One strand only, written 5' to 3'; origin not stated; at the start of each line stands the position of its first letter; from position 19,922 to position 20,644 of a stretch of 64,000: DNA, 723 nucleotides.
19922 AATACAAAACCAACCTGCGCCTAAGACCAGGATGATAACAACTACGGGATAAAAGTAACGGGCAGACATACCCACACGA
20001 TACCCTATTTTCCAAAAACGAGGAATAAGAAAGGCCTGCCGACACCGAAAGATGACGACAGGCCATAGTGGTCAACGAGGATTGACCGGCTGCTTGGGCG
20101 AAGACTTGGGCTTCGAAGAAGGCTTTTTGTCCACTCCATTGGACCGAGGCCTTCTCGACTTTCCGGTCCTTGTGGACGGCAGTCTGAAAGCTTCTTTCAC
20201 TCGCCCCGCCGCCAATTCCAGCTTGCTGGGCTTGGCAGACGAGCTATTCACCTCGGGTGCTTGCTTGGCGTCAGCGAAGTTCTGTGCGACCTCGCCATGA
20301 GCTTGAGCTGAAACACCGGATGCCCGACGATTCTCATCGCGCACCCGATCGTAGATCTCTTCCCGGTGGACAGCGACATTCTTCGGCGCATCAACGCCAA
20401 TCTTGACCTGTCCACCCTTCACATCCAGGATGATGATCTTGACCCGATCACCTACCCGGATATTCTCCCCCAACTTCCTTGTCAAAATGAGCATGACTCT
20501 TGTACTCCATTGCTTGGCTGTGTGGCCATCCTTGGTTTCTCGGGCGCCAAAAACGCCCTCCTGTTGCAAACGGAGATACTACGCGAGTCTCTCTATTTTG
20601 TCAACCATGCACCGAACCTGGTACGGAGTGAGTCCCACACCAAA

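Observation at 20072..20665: CsrA homolog with long basic tail, perfect hairpin in its leader, and no FliW or flagellar context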

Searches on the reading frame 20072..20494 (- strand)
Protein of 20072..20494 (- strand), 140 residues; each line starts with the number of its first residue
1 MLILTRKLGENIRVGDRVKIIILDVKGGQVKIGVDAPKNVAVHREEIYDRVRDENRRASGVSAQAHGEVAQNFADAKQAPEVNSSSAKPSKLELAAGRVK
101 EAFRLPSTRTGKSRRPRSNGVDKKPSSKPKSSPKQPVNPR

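Call 7: search_protein_families(library=pfam, proteins=[window:20072-20494:-], max_evalue=0.01)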
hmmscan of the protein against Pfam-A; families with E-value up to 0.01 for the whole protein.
window:20072-20494:- (140 aa): 1 family
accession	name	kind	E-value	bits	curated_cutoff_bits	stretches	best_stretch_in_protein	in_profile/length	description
PF02599.21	CsrA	-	1.1e-22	80.2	27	1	1-52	1-52/53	Global regulator protein family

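Call 9: find_homologous_proteins(query=window:20072-20494:-, max_evalue=0.001)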
Query window:20072-20494:- (140 aa): 1047 proteins with E <= 0.001 among 1078 candidates; the best 120 are listed.
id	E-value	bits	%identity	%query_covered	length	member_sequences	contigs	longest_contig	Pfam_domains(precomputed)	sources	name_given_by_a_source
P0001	1.6e-81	289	100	100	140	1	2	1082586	PF02599.22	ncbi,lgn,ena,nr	ncbi:MAG: carbon storage regulator CsrA [Candidatus Nomurabacteria bacterium]|nr:MAG: carbon storage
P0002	3.4e-32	129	72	64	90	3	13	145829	PF02599.22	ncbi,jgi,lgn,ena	-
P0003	8.4e-32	128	60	37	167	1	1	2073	PF02599.22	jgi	-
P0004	2.3e-31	127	78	58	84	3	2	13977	PF02599.22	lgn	-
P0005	3.9e-31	126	84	52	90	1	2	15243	PF02599.22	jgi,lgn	jgi:carbon storage regulator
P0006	5.6e-31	126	76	57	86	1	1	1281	PF02599.22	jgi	jgi:carbon storage regulator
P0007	6.6e-31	125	70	62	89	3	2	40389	PF02599.22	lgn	-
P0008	6.6e-31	125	78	56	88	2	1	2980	PF02599.22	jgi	jgi:carbon storage regulator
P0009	6.9e-31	125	79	55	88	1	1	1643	PF02599.22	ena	-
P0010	7.3e-31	125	77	58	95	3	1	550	PF02599.22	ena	-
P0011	9.8e-31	125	78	56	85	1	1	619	PF02599.22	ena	-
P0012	1.0e-30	125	73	58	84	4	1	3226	PF02599.22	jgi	jgi:carbon storage regulator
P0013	1.5e-30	124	73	58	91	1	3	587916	PF02599.22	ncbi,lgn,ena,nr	ncbi:MAG: carbon storage regulator CsrA [Candidatus Eisenbacteria bacterium]|nr:carbon storage regul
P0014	2.9e-30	123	66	64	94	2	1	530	PF02599.22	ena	-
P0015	3.2e-30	123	71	59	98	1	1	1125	PF02599.22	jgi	-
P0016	4.7e-30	123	77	56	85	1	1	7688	PF02599.22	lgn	-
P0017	6.3e-30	122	67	64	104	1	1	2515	PF02599.22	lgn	-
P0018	1.4e-29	121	76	56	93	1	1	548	PF02599.22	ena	-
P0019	1.7e-29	121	74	56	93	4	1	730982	PF02599.22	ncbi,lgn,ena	-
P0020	1.8e-29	121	74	56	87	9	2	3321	PF02599.22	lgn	-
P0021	2.3e-29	120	76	56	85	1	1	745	PF02599.22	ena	-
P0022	3.6e-29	120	74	56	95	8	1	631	PF02599.22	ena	-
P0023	5.4e-29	119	70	58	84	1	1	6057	PF02599.22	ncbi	-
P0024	5.6e-29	119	72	56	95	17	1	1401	PF02599.22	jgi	jgi:carbon storage regulator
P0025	6.0e-29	119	65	64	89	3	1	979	PF02599.22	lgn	-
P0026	6.5e-29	119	75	52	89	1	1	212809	PF02599.22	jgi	jgi:carbon storage regulator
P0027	7.0e-29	119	75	52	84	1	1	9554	PF02599.22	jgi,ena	jgi:carbon storage regulator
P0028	7.1e-29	119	72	56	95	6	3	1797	PF02599.22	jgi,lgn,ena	-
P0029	8.1e-29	119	70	59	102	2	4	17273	PF02599.22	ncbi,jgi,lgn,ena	-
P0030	1.1e-28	118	71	56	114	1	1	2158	PF02599.22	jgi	jgi:carbon storage regulator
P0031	1.3e-28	118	67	62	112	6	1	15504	PF02599.22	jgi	jgi:carbon storage regulator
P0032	1.4e-28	118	73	56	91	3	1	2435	PF02599.22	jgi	jgi:carbon storage regulator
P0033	1.5e-28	118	74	52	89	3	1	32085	PF02599.22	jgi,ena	jgi:carbon storage regulator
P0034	1.6e-28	118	71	56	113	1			PF02599.22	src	-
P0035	1.7e-28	117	63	64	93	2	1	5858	PF02599.22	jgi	-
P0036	2.5e-28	117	75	52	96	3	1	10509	PF02599.22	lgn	-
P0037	2.6e-28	117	72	56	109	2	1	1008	PF02599.22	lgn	-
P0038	3.4e-28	117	71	56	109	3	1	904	PF02599.22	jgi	jgi:carbon storage regulator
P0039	3.7e-28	116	60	65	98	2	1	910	PF02599.22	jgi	-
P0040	3.7e-28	116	67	57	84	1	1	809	PF02599.22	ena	-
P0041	4.0e-28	116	74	52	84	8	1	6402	PF02599.22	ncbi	-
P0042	4.1e-28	116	74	52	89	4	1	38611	PF02599.22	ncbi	-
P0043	5.5e-28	116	75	52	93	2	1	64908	PF02599.22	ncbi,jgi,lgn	-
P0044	5.7e-28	116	71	56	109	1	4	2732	PF02599.22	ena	-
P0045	5.8e-28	116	68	58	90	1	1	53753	PF02599.22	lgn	-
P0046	5.8e-28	116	58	69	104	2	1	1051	PF02599.22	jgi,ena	-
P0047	5.9e-28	116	74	52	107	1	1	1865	PF02599.22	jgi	jgi:carbon storage regulator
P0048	6.2e-28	116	74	52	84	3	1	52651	PF02599.22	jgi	jgi:carbon storage regulator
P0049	6.6e-28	116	72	56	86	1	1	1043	PF02599.22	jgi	jgi:carbon storage regulator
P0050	7.0e-28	116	70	55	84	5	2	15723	PF02599.22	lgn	-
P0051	9.0e-28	115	71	56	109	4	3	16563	PF02599.22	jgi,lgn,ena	jgi:carbon storage regulator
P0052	9.9e-28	115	73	52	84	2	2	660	PF02599.22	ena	-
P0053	1.1e-27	115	71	55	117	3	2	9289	PF02599.22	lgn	-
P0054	1.2e-27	115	71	56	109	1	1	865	PF02599.22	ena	-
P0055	1.4e-27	114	73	52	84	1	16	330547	PF02599.22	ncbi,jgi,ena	jgi:carbon storage regulator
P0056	1.7e-27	114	73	56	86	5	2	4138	PF02599.22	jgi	jgi:carbon storage regulator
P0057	2.0e-27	114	60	66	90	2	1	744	PF02599.22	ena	-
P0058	2.5e-27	114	65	57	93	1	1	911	PF02599.22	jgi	jgi:carbon storage regulator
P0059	2.7e-27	114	74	52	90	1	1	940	PF02599.22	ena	-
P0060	3.5e-27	113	74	52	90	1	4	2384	PF02599.22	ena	-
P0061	3.7e-27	113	69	56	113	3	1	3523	PF02599.22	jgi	jgi:carbon storage regulator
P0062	4.0e-27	113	71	56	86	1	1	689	PF02599.22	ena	-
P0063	4.6e-27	113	69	56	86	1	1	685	PF02599.22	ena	-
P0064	6.1e-27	112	65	57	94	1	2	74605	PF02599.22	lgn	-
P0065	6.5e-27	112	69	56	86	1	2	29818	PF02599.22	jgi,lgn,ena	-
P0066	9.5e-27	112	66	56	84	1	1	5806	PF02599.22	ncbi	-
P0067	1.0e-26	112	74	52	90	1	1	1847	PF02599.22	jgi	-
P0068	1.1e-26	112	71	52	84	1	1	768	PF02599.22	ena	-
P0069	1.5e-26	111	65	57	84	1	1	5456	PF02599.22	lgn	-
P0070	1.5e-26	111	69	56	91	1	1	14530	PF02599.22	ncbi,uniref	ncbi:carbon storage regulator CsrA [Candidatus Eisenbacteria bacterium]|uniref:Translational regulat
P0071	2.5e-26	110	71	52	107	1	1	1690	PF02599.22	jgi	jgi:carbon storage regulator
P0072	2.6e-26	110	71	56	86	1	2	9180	PF02599.22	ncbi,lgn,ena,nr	ncbi:MAG: carbon storage regulator CsrA [Candidatus Eisenbacteria sp.]|nr:carbon storage regulator C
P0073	4.5e-26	110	68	56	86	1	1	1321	PF02599.22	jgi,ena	jgi:carbon storage regulator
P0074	5.5e-26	109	72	49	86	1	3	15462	PF02599.22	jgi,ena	-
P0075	5.9e-26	109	68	56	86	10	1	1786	PF02599.22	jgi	jgi:carbon storage regulator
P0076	6.1e-26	109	70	52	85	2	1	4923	PF02599.22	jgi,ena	-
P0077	6.5e-26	109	64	58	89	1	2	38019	PF02599.22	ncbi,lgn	-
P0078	7.2e-26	109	70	56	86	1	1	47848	PF02599.22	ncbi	-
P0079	7.2e-26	109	66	56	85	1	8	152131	PF02599.22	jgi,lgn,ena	-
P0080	8.9e-26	109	68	56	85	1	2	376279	PF02599.22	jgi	jgi:carbon storage regulator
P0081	9.0e-26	109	71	49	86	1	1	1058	PF02599.22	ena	-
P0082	9.2e-26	109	67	56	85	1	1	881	PF02599.22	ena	-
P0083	1.1e-25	108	67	56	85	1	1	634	PF02599.22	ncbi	-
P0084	1.2e-25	108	67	56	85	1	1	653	PF02599.22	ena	-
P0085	1.3e-25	108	76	50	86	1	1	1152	PF02599.22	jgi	jgi:carbon storage regulator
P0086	1.4e-25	108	66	56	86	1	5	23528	PF02599.22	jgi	jgi:carbon storage regulator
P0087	1.6e-25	108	67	56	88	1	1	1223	PF02599.22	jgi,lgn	jgi:carbon storage regulator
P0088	2.0e-25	108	67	56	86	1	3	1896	PF02599.22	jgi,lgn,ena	jgi:carbon storage regulator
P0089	2.1e-25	108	70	51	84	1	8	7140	PF02599.22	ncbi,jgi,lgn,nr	ncbi:MAG: carbon storage regulator CsrA [Candidatus Eisenbacteria bacterium]|nr:carbon storage regul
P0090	2.2e-25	107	68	56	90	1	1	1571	PF02599.22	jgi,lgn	-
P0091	2.5e-25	107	68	56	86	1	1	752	PF02599.22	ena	-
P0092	2.6e-25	107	67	56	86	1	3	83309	PF02599.22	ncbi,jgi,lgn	jgi:carbon storage regulator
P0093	2.7e-25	107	70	52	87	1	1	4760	PF02599.22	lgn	-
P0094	3.1e-25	107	60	37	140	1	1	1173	PF02599.22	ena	-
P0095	3.4e-25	107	71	49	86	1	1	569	PF02599.22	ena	-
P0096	3.5e-25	107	74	50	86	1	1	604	PF02599.22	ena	-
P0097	3.7e-25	107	68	51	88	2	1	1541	PF02599.22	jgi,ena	-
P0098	4.7e-25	106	65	56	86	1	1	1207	PF02599.22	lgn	-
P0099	5.5e-25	106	65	56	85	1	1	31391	PF02599.22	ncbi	-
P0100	7.0e-25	106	70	52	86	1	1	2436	PF02599.22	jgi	jgi:carbon storage regulator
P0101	7.9e-25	106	73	50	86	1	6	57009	PF02599.22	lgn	-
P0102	8.3e-25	106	70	49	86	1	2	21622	PF02599.22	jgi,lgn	jgi:carbon storage regulator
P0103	8.3e-25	106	67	52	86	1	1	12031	PF02599.22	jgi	jgi:carbon storage regulator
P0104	8.6e-25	106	65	56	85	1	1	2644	PF02599.22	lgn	-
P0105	8.8e-25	105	63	56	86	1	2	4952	PF02599.22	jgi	jgi:carbon storage regulator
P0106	9.2e-25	105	66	56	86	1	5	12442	PF02599.22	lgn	-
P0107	9.4e-25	105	66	56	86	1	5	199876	PF02599.22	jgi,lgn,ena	jgi:carbon storage regulator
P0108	9.9e-25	105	67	52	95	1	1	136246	PF02599.22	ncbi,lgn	ncbi:MAG: carbon storage regulator CsrA [Candidatus Eisenbacteria bacterium]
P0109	1.0e-24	105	65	56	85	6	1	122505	PF02599.22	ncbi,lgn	-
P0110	1.0e-24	105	65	56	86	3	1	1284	PF02599.22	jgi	jgi:carbon storage regulator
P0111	1.1e-24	105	69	51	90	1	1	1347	PF02599.22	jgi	jgi:carbon storage regulator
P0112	1.1e-24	105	65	56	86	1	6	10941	PF02599.22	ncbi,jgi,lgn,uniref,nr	ncbi:MAG: carbon storage regulator CsrA [Candidatus Eisenbacteria bacterium]|uniref:Translational re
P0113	1.3e-24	105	71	50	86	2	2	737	PF02599.22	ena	-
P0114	2.0e-24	104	64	56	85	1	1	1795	PF02599.22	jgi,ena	-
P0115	2.2e-24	104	56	64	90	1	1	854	PF02599.22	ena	-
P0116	2.2e-24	104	63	56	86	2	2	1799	PF02599.22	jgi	jgi:carbon storage regulator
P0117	2.4e-24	104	67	56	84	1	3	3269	PF02599.22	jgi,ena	-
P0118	2.6e-24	104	73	50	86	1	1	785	PF02599.22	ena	-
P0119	5.1e-24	103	70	52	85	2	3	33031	PF02599.22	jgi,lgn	jgi:carbon storage regulator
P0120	6.3e-24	103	62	56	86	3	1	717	PF02599.22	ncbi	-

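Call 11: find_encoding_contigs(protein=P0001, flank=10000, max_places=4)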
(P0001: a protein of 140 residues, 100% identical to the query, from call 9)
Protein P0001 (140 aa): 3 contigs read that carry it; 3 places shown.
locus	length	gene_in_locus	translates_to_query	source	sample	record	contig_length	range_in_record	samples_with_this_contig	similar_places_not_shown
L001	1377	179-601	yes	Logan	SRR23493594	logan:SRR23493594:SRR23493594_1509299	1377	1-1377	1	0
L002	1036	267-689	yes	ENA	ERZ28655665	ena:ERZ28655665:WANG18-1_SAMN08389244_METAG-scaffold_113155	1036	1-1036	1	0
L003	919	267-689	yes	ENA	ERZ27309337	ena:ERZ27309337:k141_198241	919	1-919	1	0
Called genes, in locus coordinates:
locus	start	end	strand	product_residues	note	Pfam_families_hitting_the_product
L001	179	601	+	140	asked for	PF02599:CsrA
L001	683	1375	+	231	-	?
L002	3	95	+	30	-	?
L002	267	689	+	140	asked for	PF02599:CsrA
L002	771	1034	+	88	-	?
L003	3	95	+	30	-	?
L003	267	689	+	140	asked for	PF02599:CsrA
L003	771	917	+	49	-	?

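Call 15: find_encoding_contigs(protein=P0013, flank=8000, max_places=2)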
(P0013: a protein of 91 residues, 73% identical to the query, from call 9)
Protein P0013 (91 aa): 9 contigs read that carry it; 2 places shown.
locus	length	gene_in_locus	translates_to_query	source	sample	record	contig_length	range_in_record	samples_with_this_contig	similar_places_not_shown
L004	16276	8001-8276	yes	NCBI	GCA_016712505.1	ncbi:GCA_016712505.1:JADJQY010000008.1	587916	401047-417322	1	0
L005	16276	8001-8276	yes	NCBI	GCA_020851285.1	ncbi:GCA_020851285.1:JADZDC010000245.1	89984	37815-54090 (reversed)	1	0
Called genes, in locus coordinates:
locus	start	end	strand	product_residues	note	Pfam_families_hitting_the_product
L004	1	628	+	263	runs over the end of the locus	PF00460:Flg_bb_rod, PF22692:LlgE_F_G_D1, PF06429:Flg_bbr_C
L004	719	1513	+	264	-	PF13144:ChapFlgA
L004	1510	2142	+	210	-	PF02107:FlgH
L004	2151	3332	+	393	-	PF02119:FlgI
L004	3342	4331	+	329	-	PF01464:SLT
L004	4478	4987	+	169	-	-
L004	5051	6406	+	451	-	PF22638:FlgK_D1, PF06429:Flg_bbr_C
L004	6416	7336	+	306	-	PF00669:Flagellin_N, PF00700:Flagellin_C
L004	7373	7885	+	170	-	PF02623:FliW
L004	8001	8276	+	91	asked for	PF02599:CsrA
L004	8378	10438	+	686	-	-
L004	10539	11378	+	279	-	PF00669:Flagellin_N, PF00700:Flagellin_C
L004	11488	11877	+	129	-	PF02561:FliS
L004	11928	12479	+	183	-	PF02465:FliD_N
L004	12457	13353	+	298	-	PF07195:FliD_C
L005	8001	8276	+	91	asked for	PF02599:CsrA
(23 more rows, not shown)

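Call 16: find_encoding_contigs(protein=P0002, flank=8000, max_places=3)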
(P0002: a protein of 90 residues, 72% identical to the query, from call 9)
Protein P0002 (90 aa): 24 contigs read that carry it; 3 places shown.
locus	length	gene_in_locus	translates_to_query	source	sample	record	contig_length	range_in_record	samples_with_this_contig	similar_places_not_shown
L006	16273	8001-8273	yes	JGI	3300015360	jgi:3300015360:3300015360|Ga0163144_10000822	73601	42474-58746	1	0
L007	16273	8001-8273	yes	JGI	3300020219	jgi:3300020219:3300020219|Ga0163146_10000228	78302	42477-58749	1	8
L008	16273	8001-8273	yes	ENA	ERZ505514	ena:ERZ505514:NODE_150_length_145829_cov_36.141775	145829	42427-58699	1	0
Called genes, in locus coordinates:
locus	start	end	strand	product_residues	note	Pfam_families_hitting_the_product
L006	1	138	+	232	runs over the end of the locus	PF22692:LlgE_F_G_D1, PF06429:Flg_bbr_C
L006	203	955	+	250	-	PF00460:Flg_bb_rod (weak), PF22692:LlgE_F_G_D1, PF06429:Flg_bbr_C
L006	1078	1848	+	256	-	PF13144:ChapFlgA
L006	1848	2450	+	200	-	PF02107:FlgH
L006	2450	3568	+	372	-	PF02119:FlgI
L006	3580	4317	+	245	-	PF01464:SLT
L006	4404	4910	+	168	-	-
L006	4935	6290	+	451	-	PF00460:Flg_bb_rod (faint), PF22638:FlgK_D1, PF06429:Flg_bbr_C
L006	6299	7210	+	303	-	PF00669:Flagellin_N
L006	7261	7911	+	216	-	PF02623:FliW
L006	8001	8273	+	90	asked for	PF02599:CsrA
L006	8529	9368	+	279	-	PF00669:Flagellin_N, PF00700:Flagellin_C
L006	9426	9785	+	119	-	PF02561:FliS (faint)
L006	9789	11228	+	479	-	PF02465:FliD_N, PF07195:FliD_C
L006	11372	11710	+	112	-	-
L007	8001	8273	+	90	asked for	PF02599:CsrA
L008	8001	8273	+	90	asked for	PF02599:CsrA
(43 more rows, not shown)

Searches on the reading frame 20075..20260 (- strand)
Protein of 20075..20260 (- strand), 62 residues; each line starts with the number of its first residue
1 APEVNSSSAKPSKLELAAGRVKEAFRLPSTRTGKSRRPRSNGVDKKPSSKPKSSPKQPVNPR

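Call 21: search_protein_representatives(protein=window:20075-20260:-)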
Query: 62 residues. Proteins with E-value up to 0.001 (for the whole library): 2; up to 1e-10: 0; up to 1e-30: 0. The best 2 are listed.
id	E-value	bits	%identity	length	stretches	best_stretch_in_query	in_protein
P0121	1.3e-05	41.4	37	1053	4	4-36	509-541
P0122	3.3e-04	37.0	41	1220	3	6-34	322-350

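Call 60: search_protein_families(library=ncbifam, proteins=[window:20075-20260:-], max_evalue=0.01)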
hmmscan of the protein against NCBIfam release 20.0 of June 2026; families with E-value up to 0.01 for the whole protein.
window:20075-20260:- (62 aa): 0 families
